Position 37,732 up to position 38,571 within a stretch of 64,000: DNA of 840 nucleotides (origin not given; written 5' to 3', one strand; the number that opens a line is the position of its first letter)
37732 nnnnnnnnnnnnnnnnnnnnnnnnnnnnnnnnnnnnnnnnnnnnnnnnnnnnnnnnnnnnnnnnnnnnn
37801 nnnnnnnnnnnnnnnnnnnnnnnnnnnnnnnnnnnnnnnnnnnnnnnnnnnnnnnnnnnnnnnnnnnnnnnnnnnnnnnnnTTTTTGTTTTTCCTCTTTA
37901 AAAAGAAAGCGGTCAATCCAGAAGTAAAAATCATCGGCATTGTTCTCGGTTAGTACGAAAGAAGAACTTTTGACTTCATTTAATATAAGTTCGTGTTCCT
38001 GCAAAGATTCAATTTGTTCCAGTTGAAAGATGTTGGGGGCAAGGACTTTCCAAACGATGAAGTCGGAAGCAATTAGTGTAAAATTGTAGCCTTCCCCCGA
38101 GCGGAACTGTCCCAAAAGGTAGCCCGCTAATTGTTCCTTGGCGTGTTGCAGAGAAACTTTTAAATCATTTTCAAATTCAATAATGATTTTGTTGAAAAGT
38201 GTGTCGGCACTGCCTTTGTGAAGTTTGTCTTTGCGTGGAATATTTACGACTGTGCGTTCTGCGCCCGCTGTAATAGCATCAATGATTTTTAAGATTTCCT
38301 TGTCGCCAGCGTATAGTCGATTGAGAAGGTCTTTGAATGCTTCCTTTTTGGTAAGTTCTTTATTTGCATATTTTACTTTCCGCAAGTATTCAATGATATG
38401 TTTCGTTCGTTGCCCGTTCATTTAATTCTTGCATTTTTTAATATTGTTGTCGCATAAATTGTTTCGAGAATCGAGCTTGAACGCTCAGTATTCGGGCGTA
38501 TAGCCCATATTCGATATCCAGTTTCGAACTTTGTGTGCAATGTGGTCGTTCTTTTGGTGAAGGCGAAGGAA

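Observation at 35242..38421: Single-polypeptide MmeI-like (Type IIL) restriction-modification enzyme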

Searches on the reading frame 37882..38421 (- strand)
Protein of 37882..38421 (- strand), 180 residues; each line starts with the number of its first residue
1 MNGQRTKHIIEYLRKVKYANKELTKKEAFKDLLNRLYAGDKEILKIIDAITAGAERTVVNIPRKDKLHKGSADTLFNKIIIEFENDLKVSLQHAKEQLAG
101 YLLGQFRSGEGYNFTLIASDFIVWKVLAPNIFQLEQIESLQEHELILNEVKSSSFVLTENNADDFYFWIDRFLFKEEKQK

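Call 54: search_protein_families(library=pfam, alignment_id=A3, max_evalue=1)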
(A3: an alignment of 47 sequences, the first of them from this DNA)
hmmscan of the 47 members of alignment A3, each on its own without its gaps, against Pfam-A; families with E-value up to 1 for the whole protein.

A. member 1, seq(180 aa): 1 family
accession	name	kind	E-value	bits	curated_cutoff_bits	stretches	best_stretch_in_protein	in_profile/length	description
PF09416.16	UPF1_Zn_bind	-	0.23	11.8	25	1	5-67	32-94/152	RNA helicase (UPF2 interacting domain)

B. families by the number of members that match (of 47 scanned): 27 families (the first 25 are shown)
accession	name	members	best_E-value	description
PF20464.3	MmeI_N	12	1.4e-08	MmeI, N-terminal domain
PF13588.12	HSDR_N_2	4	0.00059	Type I restriction enzyme R protein N terminus (HSDR_N)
PF08011.17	PDDEXK_9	3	0.012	PD-(D/E)XK nuclease superfamily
PF01939.22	NucS_C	2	0.0015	Endonuclease NucS C-terminal domain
PF23653.1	DUF7149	2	0.028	Domain of unknown function (DUF7149)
PF04313.20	HSDR_N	2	0.062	Type I restriction enzyme R protein N terminus (HSDR_N)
PF19939.4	DUF6401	1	0.0065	Family of unknown function (DUF6401)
PF03958.22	Secretin_N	1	0.015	Bacterial type II/III secretion system short domain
PF00494.24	SQS_PSY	1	0.033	Squalene/phytoene synthase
PF24728.1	DUF7680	1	0.035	Domain of unknown function (DUF7680)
PF13877.11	RPAP3_C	1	0.043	Potential Monad-binding region of RPAP3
PF12024.13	DUF3512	1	0.051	Domain of unknown function (DUF3512)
PF23614.1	DUF7141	1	0.053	Domain of unknown function (DUF7141)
PF08963.15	DUF1878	1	0.064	Protein of unknown function (DUF1878)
PF23771.1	DUF7168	1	0.081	Domain of unknown function (DUF7168)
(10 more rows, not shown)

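Call 55: search_solved_structures(query=A3, max_evalue=10, show_alignments=3)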
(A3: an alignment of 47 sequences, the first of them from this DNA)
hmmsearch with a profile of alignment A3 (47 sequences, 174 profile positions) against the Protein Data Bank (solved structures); distinct sequences matched with E-value up to 10: 3.
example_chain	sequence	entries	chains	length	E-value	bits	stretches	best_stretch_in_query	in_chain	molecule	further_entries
7bwb_A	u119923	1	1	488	0.63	12.8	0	86-108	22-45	Beta-fructofuranosidase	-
7bwc_A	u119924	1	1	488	1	12.1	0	86-107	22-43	Beta-fructofuranosidase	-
2vld_A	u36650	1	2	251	1.3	11.8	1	76-114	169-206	Endonuclease NucS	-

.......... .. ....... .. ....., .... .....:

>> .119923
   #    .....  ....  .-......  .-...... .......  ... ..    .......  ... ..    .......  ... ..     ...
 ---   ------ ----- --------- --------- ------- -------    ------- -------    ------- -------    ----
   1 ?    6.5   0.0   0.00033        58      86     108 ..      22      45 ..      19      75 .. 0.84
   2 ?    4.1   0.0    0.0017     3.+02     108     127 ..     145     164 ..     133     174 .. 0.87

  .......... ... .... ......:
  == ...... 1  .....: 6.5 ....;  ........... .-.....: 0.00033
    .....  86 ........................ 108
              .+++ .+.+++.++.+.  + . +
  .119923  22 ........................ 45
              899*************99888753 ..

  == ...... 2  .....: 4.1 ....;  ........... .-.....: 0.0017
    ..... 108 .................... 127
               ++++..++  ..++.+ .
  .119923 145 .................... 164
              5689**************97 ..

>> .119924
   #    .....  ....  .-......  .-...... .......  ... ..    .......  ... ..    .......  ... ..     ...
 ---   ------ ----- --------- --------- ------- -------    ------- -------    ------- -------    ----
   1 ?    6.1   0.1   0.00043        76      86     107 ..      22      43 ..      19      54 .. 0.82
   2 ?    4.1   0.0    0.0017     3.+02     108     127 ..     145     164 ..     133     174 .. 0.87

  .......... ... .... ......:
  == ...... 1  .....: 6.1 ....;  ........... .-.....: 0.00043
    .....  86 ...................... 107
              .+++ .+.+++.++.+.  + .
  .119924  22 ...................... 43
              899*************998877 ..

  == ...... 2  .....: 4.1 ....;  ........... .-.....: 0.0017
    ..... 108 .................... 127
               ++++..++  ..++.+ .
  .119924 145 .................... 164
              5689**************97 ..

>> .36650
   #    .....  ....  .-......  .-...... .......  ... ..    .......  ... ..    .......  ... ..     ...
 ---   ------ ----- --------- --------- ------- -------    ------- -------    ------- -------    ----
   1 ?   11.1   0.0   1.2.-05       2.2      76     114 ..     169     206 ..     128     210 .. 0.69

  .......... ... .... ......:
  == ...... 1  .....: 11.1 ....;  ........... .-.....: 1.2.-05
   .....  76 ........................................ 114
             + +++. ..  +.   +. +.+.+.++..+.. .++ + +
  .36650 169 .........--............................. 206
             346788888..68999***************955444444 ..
